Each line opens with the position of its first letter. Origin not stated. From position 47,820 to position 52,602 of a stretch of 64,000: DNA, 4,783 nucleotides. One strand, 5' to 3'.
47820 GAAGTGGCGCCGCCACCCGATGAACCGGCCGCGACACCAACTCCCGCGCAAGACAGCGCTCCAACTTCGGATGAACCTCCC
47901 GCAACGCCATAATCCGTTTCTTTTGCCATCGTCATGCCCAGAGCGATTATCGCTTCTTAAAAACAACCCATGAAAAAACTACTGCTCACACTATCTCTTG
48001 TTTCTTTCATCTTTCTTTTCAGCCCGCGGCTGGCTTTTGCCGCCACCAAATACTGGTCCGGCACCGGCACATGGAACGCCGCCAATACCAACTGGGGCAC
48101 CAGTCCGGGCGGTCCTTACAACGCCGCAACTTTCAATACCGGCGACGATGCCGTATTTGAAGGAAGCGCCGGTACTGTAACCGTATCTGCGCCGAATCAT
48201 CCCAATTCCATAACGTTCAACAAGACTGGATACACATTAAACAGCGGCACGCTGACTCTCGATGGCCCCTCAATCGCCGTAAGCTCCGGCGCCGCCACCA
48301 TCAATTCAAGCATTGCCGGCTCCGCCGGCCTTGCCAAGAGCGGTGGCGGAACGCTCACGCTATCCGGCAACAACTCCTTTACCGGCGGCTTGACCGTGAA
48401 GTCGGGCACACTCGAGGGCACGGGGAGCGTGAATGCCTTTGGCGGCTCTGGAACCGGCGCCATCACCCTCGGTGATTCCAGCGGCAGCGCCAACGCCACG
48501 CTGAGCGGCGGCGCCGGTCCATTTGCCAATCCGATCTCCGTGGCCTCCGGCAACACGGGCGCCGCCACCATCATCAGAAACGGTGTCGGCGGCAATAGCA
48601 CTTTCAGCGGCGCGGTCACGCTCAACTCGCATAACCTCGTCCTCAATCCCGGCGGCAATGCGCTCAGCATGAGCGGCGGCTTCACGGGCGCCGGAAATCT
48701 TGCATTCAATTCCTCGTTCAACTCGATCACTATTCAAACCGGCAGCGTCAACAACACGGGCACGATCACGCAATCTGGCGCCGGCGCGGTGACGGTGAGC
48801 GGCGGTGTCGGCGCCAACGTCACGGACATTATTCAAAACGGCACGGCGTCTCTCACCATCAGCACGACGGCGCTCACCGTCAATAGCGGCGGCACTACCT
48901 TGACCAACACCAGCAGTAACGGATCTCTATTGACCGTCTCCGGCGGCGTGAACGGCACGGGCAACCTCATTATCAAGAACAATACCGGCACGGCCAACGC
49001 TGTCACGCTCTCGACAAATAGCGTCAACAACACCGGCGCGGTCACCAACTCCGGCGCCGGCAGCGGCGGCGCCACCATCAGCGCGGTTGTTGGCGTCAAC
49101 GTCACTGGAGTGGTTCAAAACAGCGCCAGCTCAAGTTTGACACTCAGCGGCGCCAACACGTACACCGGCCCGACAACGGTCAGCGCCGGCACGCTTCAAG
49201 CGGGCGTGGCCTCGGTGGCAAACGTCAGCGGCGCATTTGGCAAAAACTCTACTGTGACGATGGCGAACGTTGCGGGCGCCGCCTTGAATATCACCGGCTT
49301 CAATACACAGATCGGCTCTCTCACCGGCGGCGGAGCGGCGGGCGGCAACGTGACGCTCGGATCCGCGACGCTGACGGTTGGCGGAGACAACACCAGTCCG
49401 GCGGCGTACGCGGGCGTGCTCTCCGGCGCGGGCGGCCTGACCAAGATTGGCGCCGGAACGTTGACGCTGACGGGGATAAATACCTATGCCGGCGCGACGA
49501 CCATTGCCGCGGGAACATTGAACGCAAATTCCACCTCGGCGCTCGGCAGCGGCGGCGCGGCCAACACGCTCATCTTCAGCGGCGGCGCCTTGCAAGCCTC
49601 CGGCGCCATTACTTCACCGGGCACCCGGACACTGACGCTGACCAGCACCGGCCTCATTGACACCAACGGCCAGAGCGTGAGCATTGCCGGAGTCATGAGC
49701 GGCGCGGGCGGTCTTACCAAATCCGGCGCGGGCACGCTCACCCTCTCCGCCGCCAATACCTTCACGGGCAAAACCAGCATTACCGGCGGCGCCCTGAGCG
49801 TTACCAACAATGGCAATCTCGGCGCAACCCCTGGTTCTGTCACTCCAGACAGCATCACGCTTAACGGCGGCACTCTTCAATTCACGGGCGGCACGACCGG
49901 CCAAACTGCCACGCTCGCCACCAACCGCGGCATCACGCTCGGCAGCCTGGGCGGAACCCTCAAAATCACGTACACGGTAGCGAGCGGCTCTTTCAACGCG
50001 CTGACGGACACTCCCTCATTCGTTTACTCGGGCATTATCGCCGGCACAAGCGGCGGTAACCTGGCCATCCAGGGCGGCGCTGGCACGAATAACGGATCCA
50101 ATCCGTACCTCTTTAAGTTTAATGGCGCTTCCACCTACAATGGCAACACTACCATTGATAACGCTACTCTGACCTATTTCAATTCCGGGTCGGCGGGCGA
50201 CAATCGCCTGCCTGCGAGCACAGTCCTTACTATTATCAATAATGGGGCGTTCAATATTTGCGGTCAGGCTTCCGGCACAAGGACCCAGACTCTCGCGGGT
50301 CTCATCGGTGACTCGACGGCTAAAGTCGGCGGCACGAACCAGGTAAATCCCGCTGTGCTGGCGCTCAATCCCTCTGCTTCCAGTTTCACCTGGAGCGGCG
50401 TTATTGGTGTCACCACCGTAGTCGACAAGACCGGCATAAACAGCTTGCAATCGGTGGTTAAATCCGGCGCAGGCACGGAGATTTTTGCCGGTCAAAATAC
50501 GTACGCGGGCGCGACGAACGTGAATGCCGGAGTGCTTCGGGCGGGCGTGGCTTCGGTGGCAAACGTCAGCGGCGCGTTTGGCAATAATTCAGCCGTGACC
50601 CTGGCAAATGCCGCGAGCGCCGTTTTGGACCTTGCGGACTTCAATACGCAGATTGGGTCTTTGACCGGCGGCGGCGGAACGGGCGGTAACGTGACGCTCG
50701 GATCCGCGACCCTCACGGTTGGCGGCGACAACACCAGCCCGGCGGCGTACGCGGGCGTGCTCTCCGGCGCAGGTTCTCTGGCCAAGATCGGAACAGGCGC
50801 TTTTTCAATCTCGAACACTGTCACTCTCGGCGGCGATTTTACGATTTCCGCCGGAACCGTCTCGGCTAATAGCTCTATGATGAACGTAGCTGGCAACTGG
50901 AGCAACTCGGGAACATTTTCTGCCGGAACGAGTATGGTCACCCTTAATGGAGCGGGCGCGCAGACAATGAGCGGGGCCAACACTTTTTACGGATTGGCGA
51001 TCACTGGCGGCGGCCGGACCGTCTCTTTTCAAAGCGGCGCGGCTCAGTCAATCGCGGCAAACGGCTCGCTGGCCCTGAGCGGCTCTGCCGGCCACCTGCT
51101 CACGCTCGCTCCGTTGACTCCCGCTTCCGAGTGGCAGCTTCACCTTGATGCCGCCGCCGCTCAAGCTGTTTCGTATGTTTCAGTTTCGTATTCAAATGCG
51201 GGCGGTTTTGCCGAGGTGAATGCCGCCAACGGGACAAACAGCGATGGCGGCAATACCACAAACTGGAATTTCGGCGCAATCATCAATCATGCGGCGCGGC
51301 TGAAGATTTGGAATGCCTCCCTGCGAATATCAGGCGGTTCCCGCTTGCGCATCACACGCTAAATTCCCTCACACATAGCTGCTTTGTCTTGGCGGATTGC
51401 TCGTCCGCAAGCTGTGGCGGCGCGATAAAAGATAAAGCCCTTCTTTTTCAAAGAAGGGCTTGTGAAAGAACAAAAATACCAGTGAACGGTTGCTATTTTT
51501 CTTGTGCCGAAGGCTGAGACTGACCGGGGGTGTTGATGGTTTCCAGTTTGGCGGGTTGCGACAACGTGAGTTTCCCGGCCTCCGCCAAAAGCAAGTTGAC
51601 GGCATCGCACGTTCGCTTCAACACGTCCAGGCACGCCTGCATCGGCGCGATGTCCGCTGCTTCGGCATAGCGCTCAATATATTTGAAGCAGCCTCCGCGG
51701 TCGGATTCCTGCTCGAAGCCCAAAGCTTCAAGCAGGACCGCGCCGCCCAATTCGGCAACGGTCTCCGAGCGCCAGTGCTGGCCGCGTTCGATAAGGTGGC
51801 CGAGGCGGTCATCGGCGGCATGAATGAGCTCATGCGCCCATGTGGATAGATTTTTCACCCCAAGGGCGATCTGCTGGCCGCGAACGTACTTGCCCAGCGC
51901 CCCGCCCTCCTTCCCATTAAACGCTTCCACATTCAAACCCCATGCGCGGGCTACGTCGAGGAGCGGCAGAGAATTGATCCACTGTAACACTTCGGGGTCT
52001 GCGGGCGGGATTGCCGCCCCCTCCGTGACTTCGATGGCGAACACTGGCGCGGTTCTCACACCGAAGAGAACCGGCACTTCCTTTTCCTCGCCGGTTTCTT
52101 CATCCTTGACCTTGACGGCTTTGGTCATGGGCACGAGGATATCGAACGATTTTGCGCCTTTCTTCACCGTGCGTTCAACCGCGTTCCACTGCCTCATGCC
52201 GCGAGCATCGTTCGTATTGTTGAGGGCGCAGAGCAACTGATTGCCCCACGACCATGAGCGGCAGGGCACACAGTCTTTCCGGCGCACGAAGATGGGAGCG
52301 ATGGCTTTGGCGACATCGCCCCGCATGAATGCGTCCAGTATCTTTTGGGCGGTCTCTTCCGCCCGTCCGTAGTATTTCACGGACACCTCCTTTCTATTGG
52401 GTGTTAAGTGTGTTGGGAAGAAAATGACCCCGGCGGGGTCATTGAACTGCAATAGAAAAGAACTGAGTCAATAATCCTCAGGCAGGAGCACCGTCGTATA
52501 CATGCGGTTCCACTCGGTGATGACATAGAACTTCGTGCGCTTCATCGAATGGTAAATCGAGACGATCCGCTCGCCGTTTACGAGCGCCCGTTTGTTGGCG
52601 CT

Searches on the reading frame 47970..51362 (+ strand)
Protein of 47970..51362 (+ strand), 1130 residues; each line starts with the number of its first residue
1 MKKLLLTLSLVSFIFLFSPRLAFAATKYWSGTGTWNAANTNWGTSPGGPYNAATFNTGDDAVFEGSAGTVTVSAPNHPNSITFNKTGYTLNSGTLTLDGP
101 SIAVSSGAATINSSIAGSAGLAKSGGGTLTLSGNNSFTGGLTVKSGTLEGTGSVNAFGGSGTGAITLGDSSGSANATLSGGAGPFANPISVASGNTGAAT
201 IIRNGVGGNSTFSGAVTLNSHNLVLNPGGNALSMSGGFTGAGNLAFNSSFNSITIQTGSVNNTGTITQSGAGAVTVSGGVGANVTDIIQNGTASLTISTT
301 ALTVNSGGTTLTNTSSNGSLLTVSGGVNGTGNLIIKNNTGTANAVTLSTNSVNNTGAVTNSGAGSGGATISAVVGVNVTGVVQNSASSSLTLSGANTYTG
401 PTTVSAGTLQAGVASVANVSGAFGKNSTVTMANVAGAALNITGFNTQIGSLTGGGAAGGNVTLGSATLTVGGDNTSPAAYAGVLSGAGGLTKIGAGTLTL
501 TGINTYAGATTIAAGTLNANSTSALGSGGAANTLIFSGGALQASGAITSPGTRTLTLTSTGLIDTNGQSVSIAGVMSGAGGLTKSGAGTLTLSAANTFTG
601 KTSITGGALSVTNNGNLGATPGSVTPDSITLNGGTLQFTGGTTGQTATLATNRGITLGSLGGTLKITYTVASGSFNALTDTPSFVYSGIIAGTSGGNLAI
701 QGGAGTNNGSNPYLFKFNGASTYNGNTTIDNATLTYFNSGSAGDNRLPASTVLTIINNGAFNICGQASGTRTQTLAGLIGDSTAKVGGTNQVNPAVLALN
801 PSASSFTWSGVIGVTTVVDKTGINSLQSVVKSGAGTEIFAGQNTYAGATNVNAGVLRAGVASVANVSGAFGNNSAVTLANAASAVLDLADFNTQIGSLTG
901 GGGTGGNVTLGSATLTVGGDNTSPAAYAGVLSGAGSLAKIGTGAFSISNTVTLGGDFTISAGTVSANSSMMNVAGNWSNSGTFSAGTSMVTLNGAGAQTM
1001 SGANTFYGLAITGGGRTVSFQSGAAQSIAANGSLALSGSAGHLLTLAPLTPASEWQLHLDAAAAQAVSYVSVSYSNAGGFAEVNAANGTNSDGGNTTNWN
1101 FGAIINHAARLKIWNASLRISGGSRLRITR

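Call 44: search_protein_families(library=pfam, proteins=[window:47970-51362:+], max_evalue=0.001)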
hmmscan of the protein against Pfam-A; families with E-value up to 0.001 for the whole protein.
window:47970-51362:+ (1130 aa): 1 family
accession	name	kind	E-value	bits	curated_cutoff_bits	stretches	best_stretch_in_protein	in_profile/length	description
PF12951.13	PATR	-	6.9e-37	125.6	27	5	490-518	1-29/30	Passenger-associated-transport-repeat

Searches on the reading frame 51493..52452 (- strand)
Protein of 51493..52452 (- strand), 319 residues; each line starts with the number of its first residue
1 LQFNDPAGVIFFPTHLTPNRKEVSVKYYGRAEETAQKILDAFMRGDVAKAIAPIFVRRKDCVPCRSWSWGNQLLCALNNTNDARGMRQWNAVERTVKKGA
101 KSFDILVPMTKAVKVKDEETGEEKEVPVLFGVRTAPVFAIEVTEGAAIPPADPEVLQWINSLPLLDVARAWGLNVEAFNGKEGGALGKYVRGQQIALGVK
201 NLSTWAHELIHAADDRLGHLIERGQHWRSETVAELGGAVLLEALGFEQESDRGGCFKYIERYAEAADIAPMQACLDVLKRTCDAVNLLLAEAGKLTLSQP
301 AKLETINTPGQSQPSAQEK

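Call 44: search_protein_families(library=pfam, proteins=[window:51493-52452:-], max_evalue=0.001)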
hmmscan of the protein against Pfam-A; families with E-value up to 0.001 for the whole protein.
window:51493-52452:- (319 aa): 1 family
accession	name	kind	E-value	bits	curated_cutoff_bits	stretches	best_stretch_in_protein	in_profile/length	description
PF08401.16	ArdcN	-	0.00042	20.9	22.6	1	65-138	42-123/123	N-terminal domain of anti-restriction factor ArdC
